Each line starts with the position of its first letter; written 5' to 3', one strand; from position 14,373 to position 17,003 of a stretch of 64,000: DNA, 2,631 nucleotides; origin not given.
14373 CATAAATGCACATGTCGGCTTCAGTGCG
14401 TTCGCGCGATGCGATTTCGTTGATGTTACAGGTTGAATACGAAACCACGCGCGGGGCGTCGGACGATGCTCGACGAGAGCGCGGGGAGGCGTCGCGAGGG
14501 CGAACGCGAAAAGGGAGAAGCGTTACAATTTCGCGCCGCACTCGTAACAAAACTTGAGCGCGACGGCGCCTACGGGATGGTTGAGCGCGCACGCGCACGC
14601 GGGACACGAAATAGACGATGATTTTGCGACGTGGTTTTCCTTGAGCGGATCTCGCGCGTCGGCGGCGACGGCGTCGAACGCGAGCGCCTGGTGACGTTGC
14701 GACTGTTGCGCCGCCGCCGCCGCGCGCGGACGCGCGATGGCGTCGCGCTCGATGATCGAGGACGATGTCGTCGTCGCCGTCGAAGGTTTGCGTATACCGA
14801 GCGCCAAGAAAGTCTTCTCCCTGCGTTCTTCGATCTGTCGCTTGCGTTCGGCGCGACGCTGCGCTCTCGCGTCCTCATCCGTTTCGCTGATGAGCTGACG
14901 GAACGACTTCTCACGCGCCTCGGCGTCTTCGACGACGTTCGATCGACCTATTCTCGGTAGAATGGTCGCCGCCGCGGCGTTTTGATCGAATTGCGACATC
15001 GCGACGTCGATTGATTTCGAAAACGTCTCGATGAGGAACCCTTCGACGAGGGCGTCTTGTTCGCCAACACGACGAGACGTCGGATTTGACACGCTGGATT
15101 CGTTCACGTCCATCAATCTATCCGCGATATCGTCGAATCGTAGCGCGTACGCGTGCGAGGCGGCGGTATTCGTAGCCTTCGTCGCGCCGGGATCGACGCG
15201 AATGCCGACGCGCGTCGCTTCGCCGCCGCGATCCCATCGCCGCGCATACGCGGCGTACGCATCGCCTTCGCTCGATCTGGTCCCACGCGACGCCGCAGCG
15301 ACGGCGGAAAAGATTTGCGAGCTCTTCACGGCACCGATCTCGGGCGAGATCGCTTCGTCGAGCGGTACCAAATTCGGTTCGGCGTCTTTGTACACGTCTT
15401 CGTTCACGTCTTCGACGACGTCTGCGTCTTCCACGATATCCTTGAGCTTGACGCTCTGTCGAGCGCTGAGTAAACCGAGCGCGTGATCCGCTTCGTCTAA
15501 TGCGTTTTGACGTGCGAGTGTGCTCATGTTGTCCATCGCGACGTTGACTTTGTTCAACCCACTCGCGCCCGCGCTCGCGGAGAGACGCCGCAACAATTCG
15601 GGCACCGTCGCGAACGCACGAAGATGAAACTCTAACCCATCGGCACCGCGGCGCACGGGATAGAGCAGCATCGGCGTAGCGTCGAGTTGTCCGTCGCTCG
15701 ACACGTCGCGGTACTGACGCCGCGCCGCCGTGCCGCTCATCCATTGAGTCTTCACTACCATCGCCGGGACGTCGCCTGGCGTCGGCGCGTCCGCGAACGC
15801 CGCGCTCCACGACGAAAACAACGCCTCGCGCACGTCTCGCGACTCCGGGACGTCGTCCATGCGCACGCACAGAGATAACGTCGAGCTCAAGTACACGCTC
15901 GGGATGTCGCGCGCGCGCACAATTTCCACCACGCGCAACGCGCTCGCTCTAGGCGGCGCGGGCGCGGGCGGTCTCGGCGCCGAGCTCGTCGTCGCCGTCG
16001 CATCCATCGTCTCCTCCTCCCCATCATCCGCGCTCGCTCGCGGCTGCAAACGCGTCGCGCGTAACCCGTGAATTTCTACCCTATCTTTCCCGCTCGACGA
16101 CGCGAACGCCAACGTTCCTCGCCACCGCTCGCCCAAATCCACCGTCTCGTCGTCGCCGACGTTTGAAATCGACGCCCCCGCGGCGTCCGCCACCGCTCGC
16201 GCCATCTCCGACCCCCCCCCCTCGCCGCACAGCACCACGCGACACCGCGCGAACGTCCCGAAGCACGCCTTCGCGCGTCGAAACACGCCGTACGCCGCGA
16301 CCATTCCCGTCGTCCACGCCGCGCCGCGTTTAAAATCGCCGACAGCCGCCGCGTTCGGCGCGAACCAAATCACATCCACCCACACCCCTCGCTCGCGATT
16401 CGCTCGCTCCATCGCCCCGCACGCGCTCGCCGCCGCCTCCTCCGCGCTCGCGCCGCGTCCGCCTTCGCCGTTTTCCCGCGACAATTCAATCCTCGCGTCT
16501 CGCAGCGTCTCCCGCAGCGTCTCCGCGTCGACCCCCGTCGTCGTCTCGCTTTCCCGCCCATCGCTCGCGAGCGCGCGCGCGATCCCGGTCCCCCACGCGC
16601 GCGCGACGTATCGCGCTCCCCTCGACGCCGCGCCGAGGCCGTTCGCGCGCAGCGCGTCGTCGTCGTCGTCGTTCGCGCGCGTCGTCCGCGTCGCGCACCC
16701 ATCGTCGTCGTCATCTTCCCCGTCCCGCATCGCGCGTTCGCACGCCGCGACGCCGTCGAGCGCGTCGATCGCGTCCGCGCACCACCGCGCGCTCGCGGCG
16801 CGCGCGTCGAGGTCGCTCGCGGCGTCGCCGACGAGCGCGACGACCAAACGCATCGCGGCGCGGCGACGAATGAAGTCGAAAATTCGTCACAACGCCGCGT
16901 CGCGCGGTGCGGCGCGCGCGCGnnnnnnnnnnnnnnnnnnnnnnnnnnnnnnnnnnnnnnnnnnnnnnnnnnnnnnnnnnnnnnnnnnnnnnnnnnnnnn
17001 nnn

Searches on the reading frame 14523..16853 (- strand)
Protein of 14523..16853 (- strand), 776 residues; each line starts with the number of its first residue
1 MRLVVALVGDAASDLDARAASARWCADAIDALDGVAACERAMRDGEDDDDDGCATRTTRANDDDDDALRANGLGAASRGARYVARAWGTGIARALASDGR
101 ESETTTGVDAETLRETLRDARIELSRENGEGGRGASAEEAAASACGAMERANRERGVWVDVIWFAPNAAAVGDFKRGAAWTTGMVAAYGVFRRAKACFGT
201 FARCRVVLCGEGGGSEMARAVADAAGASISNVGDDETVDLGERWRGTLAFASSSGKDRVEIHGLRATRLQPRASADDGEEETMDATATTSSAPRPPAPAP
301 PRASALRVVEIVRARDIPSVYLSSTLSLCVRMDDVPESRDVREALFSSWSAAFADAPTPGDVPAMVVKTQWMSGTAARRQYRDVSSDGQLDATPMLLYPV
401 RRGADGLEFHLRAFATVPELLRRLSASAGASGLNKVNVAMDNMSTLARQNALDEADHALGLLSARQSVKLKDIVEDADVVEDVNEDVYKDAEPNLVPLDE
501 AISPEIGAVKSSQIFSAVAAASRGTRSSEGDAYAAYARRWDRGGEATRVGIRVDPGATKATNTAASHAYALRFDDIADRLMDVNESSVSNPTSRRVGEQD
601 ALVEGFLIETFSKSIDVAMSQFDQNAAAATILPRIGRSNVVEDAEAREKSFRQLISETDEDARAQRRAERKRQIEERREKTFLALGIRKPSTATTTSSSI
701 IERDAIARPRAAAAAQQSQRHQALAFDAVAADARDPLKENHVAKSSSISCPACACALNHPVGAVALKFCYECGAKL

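Call 11: find_encoding_contigs(protein=window:14523-16853:-, flank=10000, max_places=4)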
Protein window:14523-16853:- (776 aa): no gene with exactly this product is on record in the collection.

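Call 14: search_protein_families(library=pfam, proteins=[window:14523-16853:-], max_evalue=0.01)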
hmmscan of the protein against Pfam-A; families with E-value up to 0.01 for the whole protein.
window:14523-16853:- (776 aa): 0 families

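Call 15: find_homologous_proteins(query=window:14523-16853:-)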
Query window:14523-16853:- (776 aa): 10 proteins with E <= 0.001 among 8000 candidates.
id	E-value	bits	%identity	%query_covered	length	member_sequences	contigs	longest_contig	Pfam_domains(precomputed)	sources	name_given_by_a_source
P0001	0.0e+0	1663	100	100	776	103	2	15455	-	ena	-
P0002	0.0e+0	1481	91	100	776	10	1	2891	-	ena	-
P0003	6.0e-155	536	52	80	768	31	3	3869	-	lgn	-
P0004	1.2e-150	521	50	80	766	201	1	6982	-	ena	-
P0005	3.9e-144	500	52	71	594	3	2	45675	-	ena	-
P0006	8.4e-135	469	46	83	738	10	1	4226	-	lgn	-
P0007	7.8e-134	466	51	72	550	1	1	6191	-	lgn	-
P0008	9.4e-106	373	37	90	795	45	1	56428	-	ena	-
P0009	2.4e-93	332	37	86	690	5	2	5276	-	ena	-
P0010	8.5e-81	291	37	81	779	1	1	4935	-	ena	-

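Call 19: find_encoding_contigs(protein=P0005, flank=6000, max_places=2)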
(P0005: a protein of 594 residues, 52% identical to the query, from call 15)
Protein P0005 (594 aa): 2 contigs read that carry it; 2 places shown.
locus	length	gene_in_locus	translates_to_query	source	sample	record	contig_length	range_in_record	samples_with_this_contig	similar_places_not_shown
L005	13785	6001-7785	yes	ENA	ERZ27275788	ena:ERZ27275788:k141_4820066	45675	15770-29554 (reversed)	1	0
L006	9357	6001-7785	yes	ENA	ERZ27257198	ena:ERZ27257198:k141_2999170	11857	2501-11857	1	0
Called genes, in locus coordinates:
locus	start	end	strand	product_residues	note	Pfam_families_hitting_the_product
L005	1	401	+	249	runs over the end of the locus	PF02338:OTU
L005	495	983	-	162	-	PF23650:DUF7148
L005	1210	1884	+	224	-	PF13428:TPR_14 (faint), PF13431:TPR_17 (faint), PF13424:TPR_12 (faint), PF13414:TPR_11 (weak), PF13432:TPR_16 (weak), PF00515:TPR_1, PF07719:TPR_2, PF13181:TPR_8 (weak), +1 more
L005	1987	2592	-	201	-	PF00046:Homeodomain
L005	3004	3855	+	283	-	PF12906:RINGv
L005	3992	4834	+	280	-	PF05623:DUF789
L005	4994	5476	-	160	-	PF00170:bZIP_1, PF07716:bZIP_2 (faint)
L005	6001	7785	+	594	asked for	-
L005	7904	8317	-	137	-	PF01920:Prefoldin_2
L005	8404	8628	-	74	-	-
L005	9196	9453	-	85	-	-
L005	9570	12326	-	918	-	PF00270:DEAD, PF00271:Helicase_C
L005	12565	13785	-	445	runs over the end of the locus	PF25174:Beta-prop_THOC3, PF25173:Beta-prop_WDR3_1st, PF23381:Beta-prop_IFT122_1st, PF24814:WD40_Prp19, PF25175:Beta-prop_WDR5, PF24817:WD40_WDHD1_1st, PF25175:Beta-prop_WDR5, PF24814:WD40_Prp19, +27 more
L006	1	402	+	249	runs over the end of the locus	PF02338:OTU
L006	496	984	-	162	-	PF23650:DUF7148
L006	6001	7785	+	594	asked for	-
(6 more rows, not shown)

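Call 20: find_encoding_contigs(protein=P0008, flank=6000, max_places=2)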
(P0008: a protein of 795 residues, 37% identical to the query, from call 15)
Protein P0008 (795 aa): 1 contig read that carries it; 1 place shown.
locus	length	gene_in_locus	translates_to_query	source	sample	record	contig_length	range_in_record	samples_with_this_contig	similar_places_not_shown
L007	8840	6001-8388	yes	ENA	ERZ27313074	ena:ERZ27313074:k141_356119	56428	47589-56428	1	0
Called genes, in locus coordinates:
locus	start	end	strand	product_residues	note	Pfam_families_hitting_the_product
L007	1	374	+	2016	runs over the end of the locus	PF14295:PAN_4, PF16403:Bact_surface_Ig-like, PF14295:PAN_4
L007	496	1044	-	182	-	PF23650:DUF7148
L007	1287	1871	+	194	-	PF13431:TPR_17 (faint), PF25063:ARM_TT21_C (faint), PF13414:TPR_11 (weak), PF13432:TPR_16 (weak), PF00515:TPR_1, PF07719:TPR_2, PF13181:TPR_8, PF13176:TPR_7 (weak), +3 more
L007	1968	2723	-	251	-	-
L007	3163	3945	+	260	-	PF12906:RINGv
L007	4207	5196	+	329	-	PF05623:DUF789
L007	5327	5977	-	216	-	-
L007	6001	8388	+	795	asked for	-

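Call 21: find_encoding_contigs(protein=P0004, flank=6000, max_places=2)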
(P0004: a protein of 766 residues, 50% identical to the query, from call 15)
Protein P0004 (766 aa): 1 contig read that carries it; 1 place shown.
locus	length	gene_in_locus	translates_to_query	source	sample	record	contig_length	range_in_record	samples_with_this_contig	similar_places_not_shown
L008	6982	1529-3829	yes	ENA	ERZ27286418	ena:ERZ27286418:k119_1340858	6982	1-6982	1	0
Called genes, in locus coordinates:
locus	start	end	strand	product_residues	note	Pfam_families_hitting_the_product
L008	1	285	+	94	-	?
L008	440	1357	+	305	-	-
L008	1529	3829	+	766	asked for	-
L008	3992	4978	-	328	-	-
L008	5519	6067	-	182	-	-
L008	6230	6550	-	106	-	PF01920:Prefoldin_2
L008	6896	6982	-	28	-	?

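Call 22: find_encoding_contigs(protein=P0002, flank=6000, max_places=2)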
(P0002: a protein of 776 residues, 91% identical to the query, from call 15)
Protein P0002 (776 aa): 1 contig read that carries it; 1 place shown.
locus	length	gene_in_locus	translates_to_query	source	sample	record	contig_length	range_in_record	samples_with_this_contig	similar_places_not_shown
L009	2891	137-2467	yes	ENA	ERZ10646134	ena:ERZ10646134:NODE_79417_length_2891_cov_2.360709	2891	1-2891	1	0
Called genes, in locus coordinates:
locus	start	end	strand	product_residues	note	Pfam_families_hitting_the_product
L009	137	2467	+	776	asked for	-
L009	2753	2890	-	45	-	?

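Call 58: list_cluster_members(proteins=[P0002, P0003, P0004, P0005, P0006, P0007, P0008, P0009, P0010])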
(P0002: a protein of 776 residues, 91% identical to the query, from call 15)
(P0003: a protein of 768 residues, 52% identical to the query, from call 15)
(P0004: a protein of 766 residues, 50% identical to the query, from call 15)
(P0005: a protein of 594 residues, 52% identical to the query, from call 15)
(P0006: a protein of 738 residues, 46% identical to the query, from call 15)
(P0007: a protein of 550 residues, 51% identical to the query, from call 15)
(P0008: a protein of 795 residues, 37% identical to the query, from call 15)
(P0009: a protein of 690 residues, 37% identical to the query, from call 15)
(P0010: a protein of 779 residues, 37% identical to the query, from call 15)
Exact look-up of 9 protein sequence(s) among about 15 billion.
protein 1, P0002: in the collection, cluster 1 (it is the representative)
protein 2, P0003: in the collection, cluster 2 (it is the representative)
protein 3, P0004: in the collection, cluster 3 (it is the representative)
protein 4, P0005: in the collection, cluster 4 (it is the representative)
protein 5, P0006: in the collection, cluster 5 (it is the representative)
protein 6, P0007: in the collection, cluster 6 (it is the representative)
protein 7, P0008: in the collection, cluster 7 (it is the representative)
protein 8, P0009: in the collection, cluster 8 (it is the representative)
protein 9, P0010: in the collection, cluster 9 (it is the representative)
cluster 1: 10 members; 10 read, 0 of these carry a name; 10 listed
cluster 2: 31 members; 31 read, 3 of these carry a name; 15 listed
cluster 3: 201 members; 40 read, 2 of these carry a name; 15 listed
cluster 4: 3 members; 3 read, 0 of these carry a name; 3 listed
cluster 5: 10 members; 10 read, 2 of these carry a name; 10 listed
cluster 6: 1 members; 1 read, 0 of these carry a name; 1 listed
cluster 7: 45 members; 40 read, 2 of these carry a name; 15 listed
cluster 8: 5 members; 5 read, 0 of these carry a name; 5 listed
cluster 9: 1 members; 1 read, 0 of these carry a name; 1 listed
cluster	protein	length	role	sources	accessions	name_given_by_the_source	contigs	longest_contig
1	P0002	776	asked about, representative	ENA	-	-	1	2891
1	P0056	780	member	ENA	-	-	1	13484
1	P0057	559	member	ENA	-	-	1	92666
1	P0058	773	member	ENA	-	-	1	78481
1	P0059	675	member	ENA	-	-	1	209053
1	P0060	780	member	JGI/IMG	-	-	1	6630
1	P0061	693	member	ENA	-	-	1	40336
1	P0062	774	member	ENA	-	-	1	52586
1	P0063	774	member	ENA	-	-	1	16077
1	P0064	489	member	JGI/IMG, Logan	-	-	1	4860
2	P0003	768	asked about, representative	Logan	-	-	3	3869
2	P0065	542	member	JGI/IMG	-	hypothetical protein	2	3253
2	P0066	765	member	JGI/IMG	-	hypothetical protein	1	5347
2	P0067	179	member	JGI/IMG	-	hypothetical protein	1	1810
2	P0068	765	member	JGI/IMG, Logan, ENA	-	-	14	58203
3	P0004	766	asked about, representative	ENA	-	-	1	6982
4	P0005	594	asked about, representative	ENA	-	-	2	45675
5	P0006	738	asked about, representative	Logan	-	-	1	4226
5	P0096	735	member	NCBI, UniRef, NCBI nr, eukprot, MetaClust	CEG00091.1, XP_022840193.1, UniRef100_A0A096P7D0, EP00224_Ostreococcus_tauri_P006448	unnamed product [Ostreococcus tauri] | Unnamed product n=1 Tax=Ostreococcus tauri TaxID=70448 RepID=A0A096P7D0_OSTTA | XP_022840193.1 unnamed product [Ostreococcus tauri]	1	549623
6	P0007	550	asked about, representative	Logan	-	-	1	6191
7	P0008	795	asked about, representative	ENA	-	-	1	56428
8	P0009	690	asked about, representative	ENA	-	-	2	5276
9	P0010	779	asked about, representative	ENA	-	-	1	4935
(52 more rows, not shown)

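Call 59: find_encoding_contigs(protein=P0096, flank=8000, max_places=2)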
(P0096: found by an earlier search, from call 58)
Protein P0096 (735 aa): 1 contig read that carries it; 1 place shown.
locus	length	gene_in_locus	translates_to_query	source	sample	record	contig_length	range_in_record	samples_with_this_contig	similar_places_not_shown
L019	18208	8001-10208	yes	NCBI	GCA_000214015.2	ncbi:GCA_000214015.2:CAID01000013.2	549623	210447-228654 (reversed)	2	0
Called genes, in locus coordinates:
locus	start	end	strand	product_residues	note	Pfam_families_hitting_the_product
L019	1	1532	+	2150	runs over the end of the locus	PF14295:PAN_4, PF16403:Bact_surface_Ig-like, PF14295:PAN_4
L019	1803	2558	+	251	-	PF10275:Peptidase_C65 (faint), PF02338:OTU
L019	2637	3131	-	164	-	PF23650:DUF7148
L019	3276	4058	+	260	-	PF13428:TPR_14 (faint), PF13176:TPR_7 (faint), PF21033:RMD1-3 (weak), PF13414:TPR_11 (weak), PF13432:TPR_16 (weak), PF00515:TPR_1, PF07719:TPR_2, PF13181:TPR_8 (weak), +2 more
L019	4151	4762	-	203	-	PF00046:Homeodomain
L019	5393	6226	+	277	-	-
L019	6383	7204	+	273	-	PF05623:DUF789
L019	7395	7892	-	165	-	PF00170:bZIP_1, PF07716:bZIP_2 (weak)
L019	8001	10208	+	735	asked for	-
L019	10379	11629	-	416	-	-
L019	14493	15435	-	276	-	-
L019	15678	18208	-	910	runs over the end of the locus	PF00270:DEAD, PF00271:Helicase_C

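Call 68: search_solved_structures(query=window:14523-16853:-, max_evalue=0.1)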
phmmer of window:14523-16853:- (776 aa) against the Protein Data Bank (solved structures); distinct sequences matched with E-value up to 0.1: 0.
